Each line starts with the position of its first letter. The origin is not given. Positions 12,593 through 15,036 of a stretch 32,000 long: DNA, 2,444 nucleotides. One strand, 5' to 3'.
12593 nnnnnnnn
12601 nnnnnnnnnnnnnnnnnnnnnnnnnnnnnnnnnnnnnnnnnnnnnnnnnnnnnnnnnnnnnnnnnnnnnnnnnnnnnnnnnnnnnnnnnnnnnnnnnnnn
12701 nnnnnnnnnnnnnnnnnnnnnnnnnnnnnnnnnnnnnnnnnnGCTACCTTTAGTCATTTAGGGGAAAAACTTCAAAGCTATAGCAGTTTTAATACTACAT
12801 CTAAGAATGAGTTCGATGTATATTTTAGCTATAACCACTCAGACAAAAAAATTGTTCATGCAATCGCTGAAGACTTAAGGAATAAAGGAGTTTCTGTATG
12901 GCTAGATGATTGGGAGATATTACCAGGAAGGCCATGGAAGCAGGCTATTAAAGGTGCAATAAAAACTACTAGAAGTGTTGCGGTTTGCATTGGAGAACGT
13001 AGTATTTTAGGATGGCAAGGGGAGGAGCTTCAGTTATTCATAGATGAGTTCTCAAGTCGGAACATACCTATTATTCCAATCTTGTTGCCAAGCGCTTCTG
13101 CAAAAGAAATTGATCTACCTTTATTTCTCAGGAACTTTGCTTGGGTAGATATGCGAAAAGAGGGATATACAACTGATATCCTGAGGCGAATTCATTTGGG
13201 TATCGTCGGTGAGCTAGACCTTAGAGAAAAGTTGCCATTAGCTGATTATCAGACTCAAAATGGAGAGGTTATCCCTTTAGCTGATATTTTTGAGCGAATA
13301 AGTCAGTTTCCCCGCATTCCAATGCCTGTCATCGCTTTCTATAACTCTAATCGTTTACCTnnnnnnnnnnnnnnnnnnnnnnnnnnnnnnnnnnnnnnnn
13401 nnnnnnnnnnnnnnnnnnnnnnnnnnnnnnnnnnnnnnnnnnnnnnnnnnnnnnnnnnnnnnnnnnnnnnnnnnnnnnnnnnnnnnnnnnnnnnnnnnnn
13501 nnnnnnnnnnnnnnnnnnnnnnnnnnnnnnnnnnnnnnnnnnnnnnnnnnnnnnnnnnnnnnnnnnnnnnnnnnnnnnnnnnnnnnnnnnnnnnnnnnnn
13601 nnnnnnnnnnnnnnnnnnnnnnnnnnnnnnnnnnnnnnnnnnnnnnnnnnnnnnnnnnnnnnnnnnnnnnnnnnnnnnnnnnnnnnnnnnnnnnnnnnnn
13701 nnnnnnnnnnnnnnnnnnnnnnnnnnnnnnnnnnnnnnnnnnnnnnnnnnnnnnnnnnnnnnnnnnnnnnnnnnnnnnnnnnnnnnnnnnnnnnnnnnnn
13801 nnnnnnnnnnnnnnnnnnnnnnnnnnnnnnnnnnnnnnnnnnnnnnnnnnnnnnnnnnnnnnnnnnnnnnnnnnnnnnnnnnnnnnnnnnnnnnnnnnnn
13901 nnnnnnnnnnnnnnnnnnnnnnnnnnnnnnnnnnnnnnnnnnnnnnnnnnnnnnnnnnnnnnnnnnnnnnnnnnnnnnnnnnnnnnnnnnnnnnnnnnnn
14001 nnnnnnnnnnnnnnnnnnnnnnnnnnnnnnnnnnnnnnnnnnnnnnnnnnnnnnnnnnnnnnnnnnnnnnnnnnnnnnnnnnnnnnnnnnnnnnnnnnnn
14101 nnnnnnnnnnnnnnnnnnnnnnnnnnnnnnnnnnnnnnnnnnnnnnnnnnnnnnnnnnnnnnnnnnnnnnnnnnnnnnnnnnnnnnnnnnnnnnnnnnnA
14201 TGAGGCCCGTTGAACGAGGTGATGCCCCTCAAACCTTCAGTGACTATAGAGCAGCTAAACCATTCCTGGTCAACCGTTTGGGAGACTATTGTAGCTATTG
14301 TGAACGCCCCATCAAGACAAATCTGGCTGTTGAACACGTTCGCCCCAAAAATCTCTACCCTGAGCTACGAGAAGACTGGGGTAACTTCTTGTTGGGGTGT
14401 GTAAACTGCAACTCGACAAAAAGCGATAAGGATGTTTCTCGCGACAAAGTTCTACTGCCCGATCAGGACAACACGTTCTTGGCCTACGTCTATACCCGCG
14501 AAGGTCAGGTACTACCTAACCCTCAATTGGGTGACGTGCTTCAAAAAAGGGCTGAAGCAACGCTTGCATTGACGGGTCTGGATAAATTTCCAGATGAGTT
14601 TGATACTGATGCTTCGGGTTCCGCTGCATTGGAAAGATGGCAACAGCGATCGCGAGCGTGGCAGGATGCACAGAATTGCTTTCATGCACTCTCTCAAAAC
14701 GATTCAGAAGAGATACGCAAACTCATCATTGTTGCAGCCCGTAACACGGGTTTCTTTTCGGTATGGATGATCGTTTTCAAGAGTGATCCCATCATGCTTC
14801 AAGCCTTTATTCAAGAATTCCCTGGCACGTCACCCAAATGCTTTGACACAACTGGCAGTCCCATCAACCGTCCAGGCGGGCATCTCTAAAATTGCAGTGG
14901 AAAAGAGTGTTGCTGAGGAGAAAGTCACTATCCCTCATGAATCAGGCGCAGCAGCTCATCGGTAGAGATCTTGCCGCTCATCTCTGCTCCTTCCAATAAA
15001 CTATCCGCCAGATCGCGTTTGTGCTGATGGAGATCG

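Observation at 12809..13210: The TIR module is a clean insertion between Walker A and the rest of the ATPase, and is the most AT-rich part of the window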

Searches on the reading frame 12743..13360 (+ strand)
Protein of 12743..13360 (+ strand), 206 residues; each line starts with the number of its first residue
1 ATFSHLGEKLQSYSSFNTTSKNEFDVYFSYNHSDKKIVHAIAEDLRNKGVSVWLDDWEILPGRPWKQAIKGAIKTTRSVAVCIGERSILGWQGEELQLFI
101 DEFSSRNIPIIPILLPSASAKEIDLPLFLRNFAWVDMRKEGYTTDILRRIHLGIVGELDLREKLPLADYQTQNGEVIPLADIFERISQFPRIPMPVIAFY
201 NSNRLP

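Call 9: find_homologous_proteins(query=window:12776-13300:+, max_evalue=0.001)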
Query window:12776-13300:+: 30 candidates shared short words with the query, none scored E <= 0.001.

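Call 20: search_solved_structures(query=window:12776-13300:+, max_evalue=1, show_alignments=5)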
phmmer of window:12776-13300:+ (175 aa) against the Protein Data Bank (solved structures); distinct sequences matched with E-value up to 1: 8.
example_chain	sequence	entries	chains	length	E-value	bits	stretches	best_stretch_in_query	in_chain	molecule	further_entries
9mud_K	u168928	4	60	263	3.5e-07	33.2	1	15-113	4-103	Cat1 (CRISPR associated TIR 1) pentagonal filament | Cat1 (CRISPR associated TIR 1) pentagonal filament assembly | Cat1 (CRISPR-associated TIR 1)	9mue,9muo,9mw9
3h16_A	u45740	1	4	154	7.8e-06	28.9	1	6-102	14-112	TIR protein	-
7uwg_A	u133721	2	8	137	8.1e-05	25.5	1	10-102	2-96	Molecular chaperone Tir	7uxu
8g83_A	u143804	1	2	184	0.0001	25.2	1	10-101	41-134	NAD(+) hydrolase AbTIR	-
6wt6_A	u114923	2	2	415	0.00024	24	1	16-137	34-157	Metazoan TIR-STING fusion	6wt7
7uxr_A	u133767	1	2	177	0.00031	23.6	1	11-87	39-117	TIR domain protein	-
3jrn_A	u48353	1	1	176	0.0023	20.8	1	10-103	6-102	AT1G72930 protein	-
9t5t_U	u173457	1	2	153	0.81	12.5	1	56-118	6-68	Photosystem II extrinsic protein U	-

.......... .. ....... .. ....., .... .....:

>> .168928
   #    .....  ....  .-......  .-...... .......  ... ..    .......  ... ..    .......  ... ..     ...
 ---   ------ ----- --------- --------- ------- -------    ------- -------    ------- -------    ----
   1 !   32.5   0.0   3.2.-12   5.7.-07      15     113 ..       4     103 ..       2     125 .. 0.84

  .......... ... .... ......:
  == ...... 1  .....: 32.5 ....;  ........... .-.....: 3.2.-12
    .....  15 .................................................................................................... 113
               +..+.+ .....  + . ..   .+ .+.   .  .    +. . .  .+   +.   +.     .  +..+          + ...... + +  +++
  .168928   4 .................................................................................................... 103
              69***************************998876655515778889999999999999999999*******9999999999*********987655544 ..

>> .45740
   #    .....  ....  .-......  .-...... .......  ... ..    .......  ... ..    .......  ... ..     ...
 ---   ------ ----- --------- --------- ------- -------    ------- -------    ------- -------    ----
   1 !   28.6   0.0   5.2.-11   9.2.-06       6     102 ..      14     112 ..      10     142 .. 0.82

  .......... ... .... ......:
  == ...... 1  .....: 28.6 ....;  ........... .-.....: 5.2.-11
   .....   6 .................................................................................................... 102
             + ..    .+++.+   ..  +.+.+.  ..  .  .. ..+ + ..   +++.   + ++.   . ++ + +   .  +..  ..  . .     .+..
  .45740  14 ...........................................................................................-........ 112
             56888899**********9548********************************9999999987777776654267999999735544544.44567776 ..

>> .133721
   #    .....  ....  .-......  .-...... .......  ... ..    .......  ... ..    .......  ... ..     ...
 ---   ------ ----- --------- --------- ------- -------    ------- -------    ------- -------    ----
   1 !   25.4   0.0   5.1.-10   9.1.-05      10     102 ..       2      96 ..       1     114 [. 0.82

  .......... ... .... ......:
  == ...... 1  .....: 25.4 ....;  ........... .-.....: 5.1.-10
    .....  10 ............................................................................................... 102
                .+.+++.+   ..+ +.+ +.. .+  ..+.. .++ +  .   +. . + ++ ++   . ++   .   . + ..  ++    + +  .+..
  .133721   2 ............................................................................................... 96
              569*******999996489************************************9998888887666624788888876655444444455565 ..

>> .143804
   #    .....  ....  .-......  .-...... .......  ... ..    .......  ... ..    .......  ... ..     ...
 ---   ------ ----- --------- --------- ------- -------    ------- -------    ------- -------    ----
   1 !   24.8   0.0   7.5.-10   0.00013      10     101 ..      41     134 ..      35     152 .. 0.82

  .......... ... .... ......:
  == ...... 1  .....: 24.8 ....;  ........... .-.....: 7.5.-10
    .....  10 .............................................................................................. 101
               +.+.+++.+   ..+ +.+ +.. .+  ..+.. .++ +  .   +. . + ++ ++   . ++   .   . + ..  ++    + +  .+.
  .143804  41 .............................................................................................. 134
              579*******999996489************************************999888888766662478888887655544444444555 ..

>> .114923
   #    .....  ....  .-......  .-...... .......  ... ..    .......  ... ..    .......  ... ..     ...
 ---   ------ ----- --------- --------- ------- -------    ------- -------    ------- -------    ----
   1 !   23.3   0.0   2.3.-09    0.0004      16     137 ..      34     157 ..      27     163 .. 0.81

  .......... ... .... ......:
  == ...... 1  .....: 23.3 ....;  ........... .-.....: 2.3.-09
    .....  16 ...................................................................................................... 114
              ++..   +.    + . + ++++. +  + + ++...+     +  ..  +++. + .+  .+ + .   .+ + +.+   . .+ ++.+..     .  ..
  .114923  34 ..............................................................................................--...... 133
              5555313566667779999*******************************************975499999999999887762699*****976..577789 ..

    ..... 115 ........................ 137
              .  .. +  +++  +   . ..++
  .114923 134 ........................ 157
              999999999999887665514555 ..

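Call 42: find_related_loci(query=window:12743-13360:+, collection=metagenome_contigs, flank=4000)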
Query window:12743-13360:+ (206 aa) in metagenome_contigs; peptide patterns used: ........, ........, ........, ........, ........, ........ (x = any residue, [..] = any of these).
160 stretches matched a pattern; 63 encode a relative of the query (tblastn E <= 1e-3); 63 distinct loci.
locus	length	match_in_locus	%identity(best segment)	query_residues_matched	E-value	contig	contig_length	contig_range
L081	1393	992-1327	38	26-140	5e-20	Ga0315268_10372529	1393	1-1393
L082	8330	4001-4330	34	26-138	2e-15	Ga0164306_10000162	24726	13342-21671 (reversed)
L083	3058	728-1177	27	2-144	3e-15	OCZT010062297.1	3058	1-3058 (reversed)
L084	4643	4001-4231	40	24-99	2e-14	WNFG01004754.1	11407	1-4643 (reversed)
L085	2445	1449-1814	33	21-142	2e-14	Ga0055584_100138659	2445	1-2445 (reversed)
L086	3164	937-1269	32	26-139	4e-14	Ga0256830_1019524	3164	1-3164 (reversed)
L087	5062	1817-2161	33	22-139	6e-14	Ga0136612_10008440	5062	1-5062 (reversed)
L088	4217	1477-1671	43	19-83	8e-14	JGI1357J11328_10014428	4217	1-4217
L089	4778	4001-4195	43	19-83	8e-14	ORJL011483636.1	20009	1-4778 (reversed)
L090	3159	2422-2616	42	24-88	3e-13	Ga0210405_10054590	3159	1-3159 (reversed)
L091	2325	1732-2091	35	24-143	3e-13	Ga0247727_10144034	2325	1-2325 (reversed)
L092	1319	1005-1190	40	23-84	4e-13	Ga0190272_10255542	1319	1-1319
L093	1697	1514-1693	43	24-83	7e-13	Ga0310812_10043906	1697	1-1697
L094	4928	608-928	33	17-121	1e-12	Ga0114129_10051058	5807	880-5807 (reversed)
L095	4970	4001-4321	33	17-121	1e-12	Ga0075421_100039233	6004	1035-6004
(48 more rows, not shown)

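Call 61: predict_structure(alignment_id=A4)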
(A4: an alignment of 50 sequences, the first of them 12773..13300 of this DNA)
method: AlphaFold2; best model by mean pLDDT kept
length: 176 residues; sequences in the alignment: 50
mean_pLDDT: 73.7   pTM: 0.68
mean pLDDT of the five models: 73.7, 73.7, 72.5, 72.5, 72.1
residues with pLDDT >= 90: 29; 70-90: 86; 50-70: 35; < 50: 26
segments of 3 or more residues with pLDDT < 50: 1-10, 146-157, 174-176
pLDDT, mean of each block of 10 residues (from residue 1): 41 84 91 91 87 84 89 77 63 81 82 68 83 83 54 45 65 49
secondary structure, 60 per line:
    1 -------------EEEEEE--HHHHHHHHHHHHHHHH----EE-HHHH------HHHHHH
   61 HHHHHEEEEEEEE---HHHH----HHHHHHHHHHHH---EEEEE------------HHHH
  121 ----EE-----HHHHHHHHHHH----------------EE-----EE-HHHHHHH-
elements in order: E14-19 H22-37 H45-48 H55-65 E66-73 H77-80 H85-96 E100-104 H117-120 H132-142 H169-175

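Call 64: fold_search(model_id=the predicted structure, library=pdb)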
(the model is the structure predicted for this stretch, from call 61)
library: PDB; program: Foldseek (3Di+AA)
matches with E <= 10: 806; with E <= 0.001: 74
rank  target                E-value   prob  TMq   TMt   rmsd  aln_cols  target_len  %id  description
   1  4w8g                  1.2e-06  1.00  0.59  0.81   2.7       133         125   17  Crystal structure of the TIR domain of the Toll-related Receptor TRR-2 from the lower metazoan Hydra magnipapillata (cry (released 2015-09-09)
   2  4w8h_A                1.2e-06  1.00  0.59  0.80   2.9       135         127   17  Crystal structure of the TIR domain of the Toll-related Receptor TRR-2 from the lower metazoan Hydra magnipapillata (c (released 2015-09-09)
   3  1fyv                  1.8e-06  1.00  0.57  0.62   6.0       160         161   16  CRYSTAL STRUCTURE OF THE TIR DOMAIN OF HUMAN TLR1 (released 2000-11-22)
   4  8yym_A                3.6e-06  1.00  0.60  0.76   2.6       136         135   20  Cryo-EM structure of cylindrical fiber of MyD88 TIR (released 2025-03-26)
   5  7nuw                  1.8e-05  1.00  0.56  0.61   5.2       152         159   16  Crystal structure of the TIR domain of human TLR1 (crystallised with Zn2+ ions) (released 2021-08-25)
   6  7nux                  1.8e-05  1.00  0.55  0.59   4.5       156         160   17  Crystal structure of the TIR domain of human TLR1 (crystallised without ZN2+ ions) (released 2021-08-25)
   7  7uxu_A                1.9e-05  1.00  0.60  0.76   3.2       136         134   20  CryoEM structure of the TIR domain from AbTir in complex with 3AD (released 2022-09-07)
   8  8p2m_B                2.6e-05  1.00  0.54  0.17   5.4       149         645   19  C. elegans TIR-1 protein. (released 2023-09-06)
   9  8qlp_E                3.0e-05  1.00  0.61  0.28   3.4       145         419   19  CryoEM structure of the RNA/DNA bound SPARTA (BabAgo/TIR-APAZ) tetrameric complex (released 2024-01-31)
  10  9ugj_F                3.4e-05  1.00  0.57  0.71   3.6       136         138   16  Structure of SARM1 bound to SIR3-ADPR (released 2026-02-18)
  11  3j0a_A                3.7e-05  1.00  0.52  0.14   4.7       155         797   13  Homology model of human Toll-like receptor 5 fitted into an electron microscopy single particle reconstruction (released 2011-12-28)
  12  9ot1_E                4.8e-05  1.00  0.58  0.57   8.2       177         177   18  Helical assembly of the IL-17RA/RB/ACT1 complex (released 2025-12-17)
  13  9mw1_B                5.1e-05  1.00  0.54  0.67   5.8       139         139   16  Structure of SARM1 TIR domain bound to G8758 (released 2026-02-04)
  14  6wt6                  5.5e-05  1.00  0.61  0.36   3.1       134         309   22  Structure of a metazoan TIR-STING receptor from C. gigas (released 2020-09-09)
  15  8w8m_1A               5.5e-05  1.00  0.56  0.71   3.3       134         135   23  Cryo-EM structure of helical filament of MyD88 TIR (released 2024-09-04)
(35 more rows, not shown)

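Call 81: find_related_loci(query=window:12743-13360:+, collection=viral_contigs, flank=4000)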
Query window:12743-13360:+ (206 aa) in viral_contigs; peptide patterns used: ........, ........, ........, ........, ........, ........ (x = any residue, [..] = any of these).
3 stretches matched a pattern, but none encodes a relative of the query by tblastn (E <= 1e-3).

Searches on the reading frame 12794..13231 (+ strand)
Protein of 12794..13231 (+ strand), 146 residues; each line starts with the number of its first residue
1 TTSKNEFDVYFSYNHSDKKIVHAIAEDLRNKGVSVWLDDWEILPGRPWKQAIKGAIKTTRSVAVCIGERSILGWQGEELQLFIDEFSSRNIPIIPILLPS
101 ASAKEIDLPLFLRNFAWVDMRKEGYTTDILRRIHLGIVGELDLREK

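Call 48: find_homologous_proteins(query=A2, max_evalue=0.000001)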
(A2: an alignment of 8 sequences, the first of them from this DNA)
Query A2 (8 sequences) (146 aa, profile of the alignment): 2413 proteins with E <= 0.000001 among 4108 candidates; the best 120 are listed.
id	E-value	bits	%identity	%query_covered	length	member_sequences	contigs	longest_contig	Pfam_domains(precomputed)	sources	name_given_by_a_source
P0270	2.4e-48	181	32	79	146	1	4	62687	PF01582.26,PF13676.12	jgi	jgi:hypothetical protein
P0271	4.2e-48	180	33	82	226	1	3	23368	PF01582.26,PF13676.12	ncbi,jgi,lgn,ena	-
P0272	3.5e-47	177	25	82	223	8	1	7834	PF01582.26,PF13676.12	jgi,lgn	jgi:hypothetical protein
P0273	6.9e-47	176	33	80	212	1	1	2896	PF01582.26,PF25174.2,PF23381.2,PF20426.5,PF25173.2,PF25175.2,PF24817.2,PF13676.12,PF00400.39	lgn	-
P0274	1.2e-46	176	28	86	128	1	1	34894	PF01582.26,PF13676.12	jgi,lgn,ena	-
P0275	4.2e-46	174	34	83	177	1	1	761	PF01582.26,PF13676.12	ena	-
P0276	2.0e-45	172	35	52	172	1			PF01582.26,PF13676.12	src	-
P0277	2.5e-45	171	37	45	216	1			PF01582.26,PF25174.2,PF24814.2,PF23381.2,PF25173.2,PF25175.2,PF13676.12,PF00400.39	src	-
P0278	2.6e-45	171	32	81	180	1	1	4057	PF01582.26,PF13676.12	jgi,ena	-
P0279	2.7e-45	171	36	86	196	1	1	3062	PF01582.26,PF25174.2,PF23381.2,PF25173.2,PF25047.1,PF25175.2,PF13676.12,PF00400.39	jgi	jgi:hypothetical protein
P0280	4.8e-45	170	38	45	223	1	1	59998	PF01582.26,PF25174.2,PF24814.2,PF23381.2,PF25391.2,PF25173.2,PF24807.2,PF25175.2,PF13676.12,PF00400.39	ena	-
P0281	5.0e-45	170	27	87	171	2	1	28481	PF01582.26,PF13676.12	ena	-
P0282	5.8e-45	170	32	82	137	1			PF01582.26,PF13676.12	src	-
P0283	8.2e-45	170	27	87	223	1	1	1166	PF01582.26,PF13676.12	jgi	jgi:hypothetical protein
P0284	9.1e-45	170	40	45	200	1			PF01582.26,PF13676.12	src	-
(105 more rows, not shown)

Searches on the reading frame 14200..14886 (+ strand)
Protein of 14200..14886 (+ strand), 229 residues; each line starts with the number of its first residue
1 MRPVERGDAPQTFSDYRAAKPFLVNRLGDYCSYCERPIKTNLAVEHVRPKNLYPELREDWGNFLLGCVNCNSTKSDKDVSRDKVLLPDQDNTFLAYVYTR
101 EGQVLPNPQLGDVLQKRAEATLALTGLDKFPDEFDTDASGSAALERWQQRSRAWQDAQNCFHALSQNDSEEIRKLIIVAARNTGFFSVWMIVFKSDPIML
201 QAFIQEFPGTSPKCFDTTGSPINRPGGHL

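Call 3: search_protein_families(library=pfam, proteins=[window:14200-14886:+], max_evalue=0.1)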
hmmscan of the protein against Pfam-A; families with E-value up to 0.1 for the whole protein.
window:14200-14886:+ (229 aa): 2 families
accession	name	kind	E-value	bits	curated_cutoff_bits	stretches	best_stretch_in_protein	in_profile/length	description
PF01844.29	HNH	-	1.3e-07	32.1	21.4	1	31-77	1-47/47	HNH endonuclease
PF14279.12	HNH_5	-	0.0039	17.5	27.5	1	31-76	1-45/56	HNH endonuclease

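Call 4: search_protein_families(library=padloc, proteins=[window:14200-14886:+], max_evalue=0.01)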
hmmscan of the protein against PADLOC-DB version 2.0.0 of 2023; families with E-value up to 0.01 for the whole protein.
window:14200-14886:+ (229 aa): 58 families (the best 25 are shown)
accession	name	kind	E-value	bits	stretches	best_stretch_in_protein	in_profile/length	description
PDLC00315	PtuB1|PtuB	-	4.7e-82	273.2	1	1-223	1-220/227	Unknown function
PDLC02924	HNH_I-A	-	6.8e-18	63.4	1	19-129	34-144/198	-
PDLC00324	PtuB1|PtuB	-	1.1e-17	62.6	1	22-194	36-204/209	Unknown function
PDLC00337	PtuB1|PtuB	-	9e-15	53.1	1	19-104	47-132/216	Unknown function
PDLC00351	PtuB1|PtuB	-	3e-14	51.5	1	16-128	44-160/195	Unknown function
PDLC00336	PtuB1|PtuB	-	4.8e-14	50.6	1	22-129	57-162/250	Unknown function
PDLC00326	PtuB1|PtuB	-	1.8e-13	48.9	1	23-125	41-148/197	Unknown function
PDLC00340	PtuB1|PtuB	-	2.7e-13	48.1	1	30-78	68-114/268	Unknown function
PDLC00342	PtuB1|PtuB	-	1e-12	46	1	29-91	48-113/247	Unknown function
PDLC00332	PtuB1|PtuB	-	2.4e-12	45.2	1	27-128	46-152/212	Unknown function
PDLC00358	PtuB1|PtuB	-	2.6e-12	44.9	1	28-129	45-152/215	Unknown function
PDLC00334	PtuB1|PtuB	-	2.9e-12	44.9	1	23-129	39-152/222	Unknown function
PDLC00323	PtuB1|PtuB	-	2.5e-11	41.6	1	27-89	33-92/215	Unknown function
PDLC00330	PtuB1|PtuB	-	2e-09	35.7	1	15-77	40-112/271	Unknown function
PDLC00348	PtuB1|PtuB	-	2.6e-09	34.9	1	17-128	41-150/198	Unknown function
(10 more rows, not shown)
